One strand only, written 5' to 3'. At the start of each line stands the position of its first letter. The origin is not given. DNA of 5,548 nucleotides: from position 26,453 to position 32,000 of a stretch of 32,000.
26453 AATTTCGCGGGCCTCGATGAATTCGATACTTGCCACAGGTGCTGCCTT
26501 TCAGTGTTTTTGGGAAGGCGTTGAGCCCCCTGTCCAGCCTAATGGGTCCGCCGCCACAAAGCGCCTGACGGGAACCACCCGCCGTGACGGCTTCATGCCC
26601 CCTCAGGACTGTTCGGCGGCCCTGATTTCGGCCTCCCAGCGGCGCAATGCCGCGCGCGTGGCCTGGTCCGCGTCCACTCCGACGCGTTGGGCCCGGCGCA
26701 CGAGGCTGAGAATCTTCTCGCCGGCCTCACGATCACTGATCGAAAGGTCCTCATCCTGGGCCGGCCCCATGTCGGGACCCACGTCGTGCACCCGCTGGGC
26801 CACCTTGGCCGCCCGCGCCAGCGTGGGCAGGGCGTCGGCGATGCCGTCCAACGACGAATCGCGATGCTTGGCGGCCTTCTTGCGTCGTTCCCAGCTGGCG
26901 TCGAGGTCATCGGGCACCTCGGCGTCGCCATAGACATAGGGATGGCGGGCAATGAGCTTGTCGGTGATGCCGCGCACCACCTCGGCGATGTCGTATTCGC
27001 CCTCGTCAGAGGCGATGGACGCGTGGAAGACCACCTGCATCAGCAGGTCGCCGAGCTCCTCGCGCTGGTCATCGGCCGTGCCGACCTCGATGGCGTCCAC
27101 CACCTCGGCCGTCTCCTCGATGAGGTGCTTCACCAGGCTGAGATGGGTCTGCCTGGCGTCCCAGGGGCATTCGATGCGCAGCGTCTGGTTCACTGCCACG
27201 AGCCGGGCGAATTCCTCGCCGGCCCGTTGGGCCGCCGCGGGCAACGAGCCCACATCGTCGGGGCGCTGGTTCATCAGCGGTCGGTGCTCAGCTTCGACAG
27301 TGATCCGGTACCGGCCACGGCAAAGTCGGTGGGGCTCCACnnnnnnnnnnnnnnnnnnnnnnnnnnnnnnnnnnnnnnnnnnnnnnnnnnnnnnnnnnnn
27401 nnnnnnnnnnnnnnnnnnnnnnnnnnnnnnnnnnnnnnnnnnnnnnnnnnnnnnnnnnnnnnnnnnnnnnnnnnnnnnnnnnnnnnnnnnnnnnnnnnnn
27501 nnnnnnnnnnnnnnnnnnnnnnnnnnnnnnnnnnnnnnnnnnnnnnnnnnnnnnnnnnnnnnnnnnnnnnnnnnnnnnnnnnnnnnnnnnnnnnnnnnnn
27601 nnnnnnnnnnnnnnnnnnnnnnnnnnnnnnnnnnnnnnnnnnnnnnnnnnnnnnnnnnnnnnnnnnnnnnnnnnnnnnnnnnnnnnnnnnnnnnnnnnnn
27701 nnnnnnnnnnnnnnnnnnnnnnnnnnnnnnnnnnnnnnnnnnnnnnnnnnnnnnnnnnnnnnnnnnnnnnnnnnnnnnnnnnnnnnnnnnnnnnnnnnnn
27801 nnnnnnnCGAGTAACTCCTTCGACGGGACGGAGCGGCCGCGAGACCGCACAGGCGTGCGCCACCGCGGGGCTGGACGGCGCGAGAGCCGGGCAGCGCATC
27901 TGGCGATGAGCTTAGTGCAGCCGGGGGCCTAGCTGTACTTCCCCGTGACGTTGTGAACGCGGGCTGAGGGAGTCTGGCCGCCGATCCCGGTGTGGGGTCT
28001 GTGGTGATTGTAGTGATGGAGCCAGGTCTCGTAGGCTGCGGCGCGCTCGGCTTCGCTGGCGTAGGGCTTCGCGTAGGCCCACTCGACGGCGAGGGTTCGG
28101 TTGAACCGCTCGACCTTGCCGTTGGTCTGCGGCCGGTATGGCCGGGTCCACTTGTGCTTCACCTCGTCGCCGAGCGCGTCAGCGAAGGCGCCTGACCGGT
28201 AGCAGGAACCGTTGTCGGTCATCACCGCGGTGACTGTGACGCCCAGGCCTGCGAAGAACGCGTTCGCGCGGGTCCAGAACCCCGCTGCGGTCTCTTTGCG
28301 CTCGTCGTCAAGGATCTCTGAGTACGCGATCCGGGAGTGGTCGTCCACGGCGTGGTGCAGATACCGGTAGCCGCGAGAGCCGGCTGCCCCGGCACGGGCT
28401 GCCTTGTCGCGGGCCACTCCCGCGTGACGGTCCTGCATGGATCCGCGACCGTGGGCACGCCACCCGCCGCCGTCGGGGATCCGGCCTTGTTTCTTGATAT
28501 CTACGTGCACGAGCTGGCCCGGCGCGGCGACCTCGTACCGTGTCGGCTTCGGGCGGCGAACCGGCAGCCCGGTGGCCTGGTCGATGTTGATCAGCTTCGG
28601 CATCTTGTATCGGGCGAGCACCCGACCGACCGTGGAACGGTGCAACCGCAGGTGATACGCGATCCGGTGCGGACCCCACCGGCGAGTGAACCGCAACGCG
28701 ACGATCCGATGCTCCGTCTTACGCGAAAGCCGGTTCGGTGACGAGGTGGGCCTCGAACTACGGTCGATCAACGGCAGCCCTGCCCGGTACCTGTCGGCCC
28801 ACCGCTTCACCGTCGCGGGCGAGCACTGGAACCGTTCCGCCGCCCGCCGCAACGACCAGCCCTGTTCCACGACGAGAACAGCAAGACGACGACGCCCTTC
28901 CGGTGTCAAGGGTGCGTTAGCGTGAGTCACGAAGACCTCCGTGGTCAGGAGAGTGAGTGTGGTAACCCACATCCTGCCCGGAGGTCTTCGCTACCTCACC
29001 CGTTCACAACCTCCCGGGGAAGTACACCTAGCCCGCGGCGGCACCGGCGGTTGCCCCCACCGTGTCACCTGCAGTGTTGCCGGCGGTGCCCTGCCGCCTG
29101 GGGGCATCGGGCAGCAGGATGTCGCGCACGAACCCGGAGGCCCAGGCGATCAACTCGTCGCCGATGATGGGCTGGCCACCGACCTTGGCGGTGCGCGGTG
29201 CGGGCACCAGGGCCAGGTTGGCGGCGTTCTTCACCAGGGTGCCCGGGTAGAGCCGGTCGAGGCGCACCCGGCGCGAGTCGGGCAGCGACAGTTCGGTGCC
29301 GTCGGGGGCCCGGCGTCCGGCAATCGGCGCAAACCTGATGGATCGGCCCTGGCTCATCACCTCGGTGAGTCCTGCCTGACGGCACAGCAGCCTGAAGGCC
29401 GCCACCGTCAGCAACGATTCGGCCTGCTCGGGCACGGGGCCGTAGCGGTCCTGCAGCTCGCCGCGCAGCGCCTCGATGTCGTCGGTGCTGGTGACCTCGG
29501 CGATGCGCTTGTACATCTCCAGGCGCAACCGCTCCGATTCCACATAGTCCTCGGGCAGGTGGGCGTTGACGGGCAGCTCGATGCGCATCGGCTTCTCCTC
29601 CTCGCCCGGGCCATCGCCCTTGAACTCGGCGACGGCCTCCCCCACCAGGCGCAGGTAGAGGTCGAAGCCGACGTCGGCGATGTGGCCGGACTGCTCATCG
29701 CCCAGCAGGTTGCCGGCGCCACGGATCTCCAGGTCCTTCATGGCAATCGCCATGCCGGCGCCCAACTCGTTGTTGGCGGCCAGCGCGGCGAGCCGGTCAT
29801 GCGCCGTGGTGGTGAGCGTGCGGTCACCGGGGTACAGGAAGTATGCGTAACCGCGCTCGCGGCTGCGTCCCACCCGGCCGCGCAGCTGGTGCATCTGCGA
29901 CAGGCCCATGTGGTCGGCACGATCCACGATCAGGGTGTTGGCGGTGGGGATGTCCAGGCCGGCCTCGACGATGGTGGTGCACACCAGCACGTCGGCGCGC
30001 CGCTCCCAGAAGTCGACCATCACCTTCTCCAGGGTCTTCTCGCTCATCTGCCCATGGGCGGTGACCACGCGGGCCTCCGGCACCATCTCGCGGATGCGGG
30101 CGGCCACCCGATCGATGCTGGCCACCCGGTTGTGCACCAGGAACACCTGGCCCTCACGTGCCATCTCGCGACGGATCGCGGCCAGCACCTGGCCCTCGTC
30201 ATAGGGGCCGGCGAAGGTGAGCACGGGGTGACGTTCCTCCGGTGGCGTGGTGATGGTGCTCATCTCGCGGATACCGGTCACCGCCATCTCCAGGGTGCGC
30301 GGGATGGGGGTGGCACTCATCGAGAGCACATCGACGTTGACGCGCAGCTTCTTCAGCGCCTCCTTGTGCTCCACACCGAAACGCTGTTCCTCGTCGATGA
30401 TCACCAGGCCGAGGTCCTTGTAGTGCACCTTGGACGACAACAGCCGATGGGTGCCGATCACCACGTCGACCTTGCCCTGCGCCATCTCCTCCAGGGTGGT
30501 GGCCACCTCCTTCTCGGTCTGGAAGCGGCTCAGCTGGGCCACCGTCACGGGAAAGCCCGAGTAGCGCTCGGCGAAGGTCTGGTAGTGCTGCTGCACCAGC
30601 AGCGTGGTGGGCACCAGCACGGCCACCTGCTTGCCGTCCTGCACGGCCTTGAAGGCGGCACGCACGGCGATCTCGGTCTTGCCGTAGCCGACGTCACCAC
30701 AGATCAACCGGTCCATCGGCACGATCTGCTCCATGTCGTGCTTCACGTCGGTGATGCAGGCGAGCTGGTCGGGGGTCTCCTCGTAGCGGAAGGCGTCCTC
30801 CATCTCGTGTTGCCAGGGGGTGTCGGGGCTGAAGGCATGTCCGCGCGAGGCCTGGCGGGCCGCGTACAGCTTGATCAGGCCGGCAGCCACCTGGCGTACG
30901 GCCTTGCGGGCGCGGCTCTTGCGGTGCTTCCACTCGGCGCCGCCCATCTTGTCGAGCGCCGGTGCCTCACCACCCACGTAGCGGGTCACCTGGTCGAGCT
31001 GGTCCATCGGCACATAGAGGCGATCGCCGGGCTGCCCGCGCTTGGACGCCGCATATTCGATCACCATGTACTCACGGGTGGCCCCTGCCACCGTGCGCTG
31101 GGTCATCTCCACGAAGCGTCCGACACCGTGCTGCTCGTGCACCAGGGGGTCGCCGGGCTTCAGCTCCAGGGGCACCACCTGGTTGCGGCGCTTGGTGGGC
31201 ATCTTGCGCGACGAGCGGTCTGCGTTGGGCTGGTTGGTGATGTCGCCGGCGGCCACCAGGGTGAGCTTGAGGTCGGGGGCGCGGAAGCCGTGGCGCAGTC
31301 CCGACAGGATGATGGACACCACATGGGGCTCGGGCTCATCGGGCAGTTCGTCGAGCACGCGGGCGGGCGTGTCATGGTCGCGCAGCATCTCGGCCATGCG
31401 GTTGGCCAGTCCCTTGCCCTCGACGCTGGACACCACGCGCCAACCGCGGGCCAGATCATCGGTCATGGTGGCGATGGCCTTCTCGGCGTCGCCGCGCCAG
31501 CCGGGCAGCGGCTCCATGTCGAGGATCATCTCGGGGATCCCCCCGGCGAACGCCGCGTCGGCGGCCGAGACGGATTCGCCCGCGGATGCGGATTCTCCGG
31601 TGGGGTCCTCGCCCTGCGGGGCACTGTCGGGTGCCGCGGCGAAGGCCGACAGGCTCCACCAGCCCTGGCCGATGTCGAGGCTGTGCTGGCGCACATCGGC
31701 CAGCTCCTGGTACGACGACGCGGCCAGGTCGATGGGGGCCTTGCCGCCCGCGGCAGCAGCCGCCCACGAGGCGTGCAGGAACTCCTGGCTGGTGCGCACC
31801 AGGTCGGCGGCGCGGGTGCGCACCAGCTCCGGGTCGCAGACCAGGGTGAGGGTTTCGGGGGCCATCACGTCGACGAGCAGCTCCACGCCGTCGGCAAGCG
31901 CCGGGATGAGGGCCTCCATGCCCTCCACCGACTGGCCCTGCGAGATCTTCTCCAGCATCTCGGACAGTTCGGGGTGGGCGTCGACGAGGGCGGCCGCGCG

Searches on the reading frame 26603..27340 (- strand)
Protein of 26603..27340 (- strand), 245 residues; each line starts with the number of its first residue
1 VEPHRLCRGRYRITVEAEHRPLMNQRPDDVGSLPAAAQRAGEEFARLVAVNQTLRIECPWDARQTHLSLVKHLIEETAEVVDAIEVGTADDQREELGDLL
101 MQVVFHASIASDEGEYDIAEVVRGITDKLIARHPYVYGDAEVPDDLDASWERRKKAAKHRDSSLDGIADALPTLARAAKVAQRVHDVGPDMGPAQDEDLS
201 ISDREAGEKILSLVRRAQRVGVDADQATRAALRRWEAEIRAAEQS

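Call 8: search_protein_families(library=pfam, proteins=[window:26603-27340:-], max_evalue=0.01)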
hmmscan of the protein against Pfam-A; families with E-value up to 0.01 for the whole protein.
window:26603-27340:- (245 aa): 2 families
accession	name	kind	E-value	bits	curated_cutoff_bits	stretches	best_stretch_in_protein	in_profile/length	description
PF03819.22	MazG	-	9.2e-25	87.2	22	1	64-136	1-73/74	MazG nucleotide pyrophosphohydrolase domain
PF01503.22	PRA-PH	-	0.0098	16.7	21.3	0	43-102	3-63/86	Phosphoribosyl-ATP pyrophosphohydrolase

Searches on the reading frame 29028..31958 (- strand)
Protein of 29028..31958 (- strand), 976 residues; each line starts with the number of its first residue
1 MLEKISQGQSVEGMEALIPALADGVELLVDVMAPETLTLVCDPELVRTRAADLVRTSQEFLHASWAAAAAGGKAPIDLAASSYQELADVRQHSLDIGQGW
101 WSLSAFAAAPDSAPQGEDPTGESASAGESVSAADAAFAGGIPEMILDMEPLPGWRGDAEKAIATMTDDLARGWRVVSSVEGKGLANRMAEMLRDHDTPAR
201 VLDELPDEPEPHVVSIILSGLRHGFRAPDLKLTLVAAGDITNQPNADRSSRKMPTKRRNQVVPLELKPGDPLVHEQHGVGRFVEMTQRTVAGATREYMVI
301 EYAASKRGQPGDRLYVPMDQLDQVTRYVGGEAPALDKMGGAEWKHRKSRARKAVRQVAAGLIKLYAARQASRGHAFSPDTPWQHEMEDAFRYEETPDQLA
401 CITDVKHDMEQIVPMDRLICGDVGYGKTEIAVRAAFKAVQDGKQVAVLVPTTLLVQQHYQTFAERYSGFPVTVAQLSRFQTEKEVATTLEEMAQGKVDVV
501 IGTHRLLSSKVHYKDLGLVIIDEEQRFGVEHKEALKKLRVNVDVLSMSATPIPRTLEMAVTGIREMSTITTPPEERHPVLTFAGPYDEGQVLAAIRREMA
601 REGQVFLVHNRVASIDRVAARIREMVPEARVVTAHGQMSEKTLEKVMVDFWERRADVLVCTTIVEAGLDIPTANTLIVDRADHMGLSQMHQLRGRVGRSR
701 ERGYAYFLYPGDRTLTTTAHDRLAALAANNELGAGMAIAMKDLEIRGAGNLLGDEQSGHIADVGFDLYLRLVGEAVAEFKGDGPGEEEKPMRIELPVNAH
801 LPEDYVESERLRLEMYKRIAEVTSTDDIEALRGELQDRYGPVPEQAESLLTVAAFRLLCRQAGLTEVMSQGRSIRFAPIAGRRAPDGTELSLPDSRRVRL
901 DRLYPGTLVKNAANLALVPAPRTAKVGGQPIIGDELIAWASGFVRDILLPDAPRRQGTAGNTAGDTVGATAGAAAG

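Call 8: search_protein_families(library=pfam, proteins=[window:29028-31958:-], max_evalue=0.01)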
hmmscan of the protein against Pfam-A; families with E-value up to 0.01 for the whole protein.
window:29028-31958:- (976 aa): 8 families
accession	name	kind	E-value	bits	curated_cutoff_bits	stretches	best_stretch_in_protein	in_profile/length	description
PF00270.35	DEAD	-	1.8e-25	90.1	26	1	395-557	1-165/167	DEAD/DEAH box helicase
PF03461.20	TRCF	-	1.4e-24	86.7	25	1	795-876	1-82/95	TRCF domain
PF02559.22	CarD_TRCF_RID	-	1.9e-19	69.9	23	1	266-328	1-57/57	CarD-like/TRCF RID domain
PF00271.37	Helicase_C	-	3.2e-18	66.4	23.5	1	595-699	6-109/110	Helicase conserved C-terminal domain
PF04851.21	ResIII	-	6.5e-08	33.1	22.5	1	417-551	26-162/164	Type III restriction enzyme, res subunit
PF22590.2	Cas3-like_C_2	-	3.2e-06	27.8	27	1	602-700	2-105/106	CRISPR-associated nuclease/helicase Cas3, C-terminal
PF13401.12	AAA_22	-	0.00032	21.5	27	0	418-544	9-110/130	AAA domain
PF07302.16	AroM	-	0.0047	16.9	23.8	0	433-501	115-182/219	AroM protein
